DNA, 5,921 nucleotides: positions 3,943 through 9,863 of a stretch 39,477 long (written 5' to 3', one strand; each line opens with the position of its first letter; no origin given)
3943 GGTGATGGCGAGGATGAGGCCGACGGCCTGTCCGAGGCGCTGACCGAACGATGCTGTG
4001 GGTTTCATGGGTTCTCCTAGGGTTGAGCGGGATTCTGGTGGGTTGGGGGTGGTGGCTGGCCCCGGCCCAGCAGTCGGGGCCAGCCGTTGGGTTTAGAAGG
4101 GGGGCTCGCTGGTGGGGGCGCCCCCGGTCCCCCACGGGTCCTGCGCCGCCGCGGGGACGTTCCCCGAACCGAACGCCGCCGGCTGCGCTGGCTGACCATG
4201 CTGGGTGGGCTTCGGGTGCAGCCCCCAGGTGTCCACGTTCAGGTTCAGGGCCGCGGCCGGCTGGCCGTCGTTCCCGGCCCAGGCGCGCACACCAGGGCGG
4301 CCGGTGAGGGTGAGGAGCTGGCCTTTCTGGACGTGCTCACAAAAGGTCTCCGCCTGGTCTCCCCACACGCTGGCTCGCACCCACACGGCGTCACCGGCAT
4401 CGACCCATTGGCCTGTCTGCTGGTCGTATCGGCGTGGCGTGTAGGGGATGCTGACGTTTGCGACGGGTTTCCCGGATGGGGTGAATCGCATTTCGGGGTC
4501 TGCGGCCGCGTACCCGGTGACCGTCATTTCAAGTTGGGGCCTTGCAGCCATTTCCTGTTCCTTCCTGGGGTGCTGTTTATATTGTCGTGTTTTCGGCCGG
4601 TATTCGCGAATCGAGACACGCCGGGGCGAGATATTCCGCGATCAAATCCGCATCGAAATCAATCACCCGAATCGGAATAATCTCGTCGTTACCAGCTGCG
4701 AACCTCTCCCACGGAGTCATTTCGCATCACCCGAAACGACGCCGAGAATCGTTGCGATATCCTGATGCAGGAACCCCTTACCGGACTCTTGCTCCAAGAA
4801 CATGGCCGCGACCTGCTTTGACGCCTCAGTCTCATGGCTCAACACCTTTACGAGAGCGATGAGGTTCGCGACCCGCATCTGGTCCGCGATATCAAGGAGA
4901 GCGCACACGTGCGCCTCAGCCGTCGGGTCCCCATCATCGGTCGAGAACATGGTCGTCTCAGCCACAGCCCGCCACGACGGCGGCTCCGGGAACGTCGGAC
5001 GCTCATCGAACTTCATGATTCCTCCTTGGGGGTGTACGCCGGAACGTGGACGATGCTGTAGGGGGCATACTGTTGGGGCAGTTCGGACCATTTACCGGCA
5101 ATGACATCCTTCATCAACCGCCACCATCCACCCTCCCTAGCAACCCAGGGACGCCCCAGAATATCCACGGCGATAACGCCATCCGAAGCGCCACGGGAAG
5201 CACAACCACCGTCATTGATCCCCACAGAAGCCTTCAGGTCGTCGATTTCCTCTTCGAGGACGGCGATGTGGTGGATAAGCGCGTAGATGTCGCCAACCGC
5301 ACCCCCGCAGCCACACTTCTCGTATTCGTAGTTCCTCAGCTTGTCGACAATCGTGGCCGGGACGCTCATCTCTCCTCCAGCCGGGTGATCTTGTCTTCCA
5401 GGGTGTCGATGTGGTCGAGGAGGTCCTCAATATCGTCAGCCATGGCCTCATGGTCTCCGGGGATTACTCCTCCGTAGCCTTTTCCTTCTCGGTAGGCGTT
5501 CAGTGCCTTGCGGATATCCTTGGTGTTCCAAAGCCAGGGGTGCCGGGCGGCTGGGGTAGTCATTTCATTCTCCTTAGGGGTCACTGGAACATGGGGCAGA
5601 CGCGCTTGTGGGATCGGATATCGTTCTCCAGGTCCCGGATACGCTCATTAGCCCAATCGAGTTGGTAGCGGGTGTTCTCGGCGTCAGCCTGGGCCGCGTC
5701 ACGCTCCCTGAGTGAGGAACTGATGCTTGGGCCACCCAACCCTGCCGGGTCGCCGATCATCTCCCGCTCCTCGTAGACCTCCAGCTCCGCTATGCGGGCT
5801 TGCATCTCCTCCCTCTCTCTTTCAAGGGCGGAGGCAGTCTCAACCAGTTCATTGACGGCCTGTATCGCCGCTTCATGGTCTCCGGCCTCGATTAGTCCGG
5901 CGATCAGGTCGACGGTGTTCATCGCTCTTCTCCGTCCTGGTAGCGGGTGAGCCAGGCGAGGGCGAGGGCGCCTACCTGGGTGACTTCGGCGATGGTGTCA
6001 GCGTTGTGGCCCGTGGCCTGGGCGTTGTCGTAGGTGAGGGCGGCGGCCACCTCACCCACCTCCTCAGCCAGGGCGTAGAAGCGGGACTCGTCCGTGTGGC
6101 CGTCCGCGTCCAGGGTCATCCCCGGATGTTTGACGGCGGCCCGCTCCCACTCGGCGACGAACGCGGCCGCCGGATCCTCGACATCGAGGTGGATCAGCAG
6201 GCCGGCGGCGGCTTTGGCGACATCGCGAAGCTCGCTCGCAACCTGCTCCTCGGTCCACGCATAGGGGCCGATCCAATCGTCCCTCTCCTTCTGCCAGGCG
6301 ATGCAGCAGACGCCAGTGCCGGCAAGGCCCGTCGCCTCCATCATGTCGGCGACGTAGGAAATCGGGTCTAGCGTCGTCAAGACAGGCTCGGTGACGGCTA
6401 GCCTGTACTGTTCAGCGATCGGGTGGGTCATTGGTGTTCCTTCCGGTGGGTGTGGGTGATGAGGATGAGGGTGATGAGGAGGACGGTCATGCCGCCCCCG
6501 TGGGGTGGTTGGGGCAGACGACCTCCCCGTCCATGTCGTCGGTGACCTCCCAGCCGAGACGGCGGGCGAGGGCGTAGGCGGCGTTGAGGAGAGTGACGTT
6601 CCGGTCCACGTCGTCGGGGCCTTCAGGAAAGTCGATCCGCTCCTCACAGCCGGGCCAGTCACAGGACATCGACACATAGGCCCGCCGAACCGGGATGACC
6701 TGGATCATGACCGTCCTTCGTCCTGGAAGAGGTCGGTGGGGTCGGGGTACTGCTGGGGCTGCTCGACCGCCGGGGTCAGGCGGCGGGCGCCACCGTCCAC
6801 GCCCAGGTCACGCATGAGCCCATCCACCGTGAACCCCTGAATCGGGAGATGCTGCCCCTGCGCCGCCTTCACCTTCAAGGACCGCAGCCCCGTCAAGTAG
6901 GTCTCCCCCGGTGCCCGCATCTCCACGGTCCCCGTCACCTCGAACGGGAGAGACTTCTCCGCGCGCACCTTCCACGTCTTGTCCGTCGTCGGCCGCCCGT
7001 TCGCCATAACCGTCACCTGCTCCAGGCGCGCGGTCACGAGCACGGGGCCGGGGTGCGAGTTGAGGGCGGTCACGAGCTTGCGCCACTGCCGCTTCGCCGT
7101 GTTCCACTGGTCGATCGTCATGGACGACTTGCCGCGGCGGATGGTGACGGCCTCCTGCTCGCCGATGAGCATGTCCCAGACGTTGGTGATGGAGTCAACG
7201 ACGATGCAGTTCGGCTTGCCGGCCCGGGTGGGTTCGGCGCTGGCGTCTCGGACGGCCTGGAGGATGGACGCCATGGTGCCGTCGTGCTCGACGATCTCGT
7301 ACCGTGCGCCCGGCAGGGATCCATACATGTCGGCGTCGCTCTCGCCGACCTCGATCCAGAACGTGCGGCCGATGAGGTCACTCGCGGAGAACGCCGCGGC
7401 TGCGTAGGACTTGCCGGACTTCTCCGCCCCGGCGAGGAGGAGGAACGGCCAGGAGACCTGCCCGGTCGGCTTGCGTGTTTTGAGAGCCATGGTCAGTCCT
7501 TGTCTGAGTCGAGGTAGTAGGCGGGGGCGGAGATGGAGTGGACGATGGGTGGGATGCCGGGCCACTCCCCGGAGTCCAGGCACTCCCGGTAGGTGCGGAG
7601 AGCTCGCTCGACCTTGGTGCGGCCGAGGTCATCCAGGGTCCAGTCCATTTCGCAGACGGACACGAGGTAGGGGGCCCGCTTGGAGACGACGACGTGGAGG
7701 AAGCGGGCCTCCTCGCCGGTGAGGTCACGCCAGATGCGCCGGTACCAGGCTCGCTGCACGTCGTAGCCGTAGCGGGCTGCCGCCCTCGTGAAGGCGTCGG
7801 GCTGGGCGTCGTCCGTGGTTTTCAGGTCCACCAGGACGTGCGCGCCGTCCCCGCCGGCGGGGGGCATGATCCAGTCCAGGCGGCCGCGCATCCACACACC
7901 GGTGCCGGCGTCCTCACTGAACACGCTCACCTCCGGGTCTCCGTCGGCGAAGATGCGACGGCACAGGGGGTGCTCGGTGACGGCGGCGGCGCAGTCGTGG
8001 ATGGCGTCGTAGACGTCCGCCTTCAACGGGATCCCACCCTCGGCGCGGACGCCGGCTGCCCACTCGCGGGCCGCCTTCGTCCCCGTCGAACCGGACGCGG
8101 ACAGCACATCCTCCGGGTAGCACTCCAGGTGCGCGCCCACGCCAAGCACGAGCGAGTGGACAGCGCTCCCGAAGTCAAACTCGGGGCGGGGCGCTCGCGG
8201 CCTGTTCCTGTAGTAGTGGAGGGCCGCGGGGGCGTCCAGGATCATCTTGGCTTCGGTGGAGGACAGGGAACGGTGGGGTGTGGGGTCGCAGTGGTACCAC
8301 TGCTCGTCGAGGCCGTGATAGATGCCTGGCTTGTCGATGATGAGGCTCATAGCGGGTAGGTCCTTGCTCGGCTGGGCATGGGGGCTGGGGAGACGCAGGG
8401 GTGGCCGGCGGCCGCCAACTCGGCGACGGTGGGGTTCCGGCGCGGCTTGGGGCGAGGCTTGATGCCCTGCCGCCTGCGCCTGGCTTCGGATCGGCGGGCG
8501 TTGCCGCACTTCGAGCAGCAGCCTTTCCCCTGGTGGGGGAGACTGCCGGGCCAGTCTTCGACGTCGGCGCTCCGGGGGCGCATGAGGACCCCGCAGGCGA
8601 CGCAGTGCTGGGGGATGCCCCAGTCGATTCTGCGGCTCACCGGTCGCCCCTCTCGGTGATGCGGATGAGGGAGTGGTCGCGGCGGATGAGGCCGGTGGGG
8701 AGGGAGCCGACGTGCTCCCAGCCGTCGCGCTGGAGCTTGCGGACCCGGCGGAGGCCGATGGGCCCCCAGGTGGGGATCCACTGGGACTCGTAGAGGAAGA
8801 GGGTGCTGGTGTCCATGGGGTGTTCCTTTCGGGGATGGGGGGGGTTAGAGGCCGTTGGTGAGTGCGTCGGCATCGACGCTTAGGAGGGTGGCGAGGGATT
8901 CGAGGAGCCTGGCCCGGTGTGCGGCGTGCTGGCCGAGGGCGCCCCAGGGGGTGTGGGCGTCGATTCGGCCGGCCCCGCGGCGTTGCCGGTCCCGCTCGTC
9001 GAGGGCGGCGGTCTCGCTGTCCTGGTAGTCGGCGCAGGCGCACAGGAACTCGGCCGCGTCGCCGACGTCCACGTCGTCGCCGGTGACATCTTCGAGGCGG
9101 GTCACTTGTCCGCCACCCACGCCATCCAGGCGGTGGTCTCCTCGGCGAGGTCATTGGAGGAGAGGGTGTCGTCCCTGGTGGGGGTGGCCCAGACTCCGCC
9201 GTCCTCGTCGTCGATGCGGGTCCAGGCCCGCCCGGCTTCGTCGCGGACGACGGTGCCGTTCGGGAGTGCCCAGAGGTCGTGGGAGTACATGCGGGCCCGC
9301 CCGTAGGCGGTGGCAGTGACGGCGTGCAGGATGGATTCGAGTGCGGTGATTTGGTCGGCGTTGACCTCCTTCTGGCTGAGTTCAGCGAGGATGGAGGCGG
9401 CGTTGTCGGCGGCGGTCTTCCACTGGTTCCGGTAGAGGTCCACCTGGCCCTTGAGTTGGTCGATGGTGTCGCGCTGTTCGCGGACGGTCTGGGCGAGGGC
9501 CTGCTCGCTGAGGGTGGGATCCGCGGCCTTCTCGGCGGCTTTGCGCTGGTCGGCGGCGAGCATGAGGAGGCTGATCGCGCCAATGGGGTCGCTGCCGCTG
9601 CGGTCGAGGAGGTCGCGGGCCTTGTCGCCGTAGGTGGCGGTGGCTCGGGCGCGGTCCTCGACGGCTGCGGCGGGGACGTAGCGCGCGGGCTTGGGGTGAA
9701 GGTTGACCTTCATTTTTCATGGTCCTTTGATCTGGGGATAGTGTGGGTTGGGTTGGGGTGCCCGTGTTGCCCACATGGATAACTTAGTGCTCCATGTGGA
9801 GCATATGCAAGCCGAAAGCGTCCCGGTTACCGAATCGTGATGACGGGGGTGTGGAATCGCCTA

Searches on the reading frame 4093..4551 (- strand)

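Call 41: search_protein_families(library=phrogs, max_evalue=0.001, proteins=[window:4093-4551:-])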
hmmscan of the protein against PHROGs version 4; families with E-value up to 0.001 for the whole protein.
window:4093-4551:- (152 aa): 1 family
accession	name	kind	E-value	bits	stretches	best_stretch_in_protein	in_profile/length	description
phrog_44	-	DNA, RNA and nucleotide metabolism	4.6e-29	103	1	8-141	89-217/271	single strand DNA binding protein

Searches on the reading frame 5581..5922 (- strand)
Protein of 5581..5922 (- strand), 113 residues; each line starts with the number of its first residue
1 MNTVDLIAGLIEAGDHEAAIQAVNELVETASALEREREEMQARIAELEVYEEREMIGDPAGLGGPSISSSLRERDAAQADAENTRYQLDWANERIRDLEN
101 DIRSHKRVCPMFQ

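Call 41: search_protein_families(library=phrogs, max_evalue=0.001, proteins=[window:5581-5922:-])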
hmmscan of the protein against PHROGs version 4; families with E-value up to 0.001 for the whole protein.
window:5581-5922:- (113 aa): 1 family
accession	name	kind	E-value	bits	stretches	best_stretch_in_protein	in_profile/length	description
phrog_11220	-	unknown function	0.00097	20.3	0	9-48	59-97/121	-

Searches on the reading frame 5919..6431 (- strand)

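Call 41: search_protein_families(library=phrogs, max_evalue=0.001, proteins=[window:5919-6431:-])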
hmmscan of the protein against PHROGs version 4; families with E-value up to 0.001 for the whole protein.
window:5919-6431:- (170 aa): 1 family
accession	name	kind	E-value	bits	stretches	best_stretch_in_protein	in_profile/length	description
phrog_31484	-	unknown function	0.00051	20.4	1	90-162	120-188/230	-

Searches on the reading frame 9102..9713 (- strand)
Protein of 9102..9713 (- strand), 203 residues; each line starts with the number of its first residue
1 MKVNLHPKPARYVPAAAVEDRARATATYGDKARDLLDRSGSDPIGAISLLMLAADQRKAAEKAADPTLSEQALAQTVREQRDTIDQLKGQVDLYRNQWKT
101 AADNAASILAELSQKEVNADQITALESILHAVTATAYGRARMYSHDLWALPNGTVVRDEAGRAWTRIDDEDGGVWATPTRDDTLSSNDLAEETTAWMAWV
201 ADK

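Call 10: search_protein_families(library=pfam, max_evalue=0.01, proteins=[window:9102-9713:-])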
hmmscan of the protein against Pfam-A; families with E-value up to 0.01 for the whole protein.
window:9102-9713:- (203 aa): 0 families

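Call 11: search_protein_families(library=phrogs, max_evalue=0.001, proteins=[window:9102-9713:-])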
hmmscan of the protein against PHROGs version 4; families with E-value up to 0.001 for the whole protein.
window:9102-9713:- (203 aa): 0 families
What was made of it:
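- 9102..9713 (-): First gene downstream of copy A. 203 aa, function unknown, GC3 0.91. No Pfam or PHROG match (calls 10, 11).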
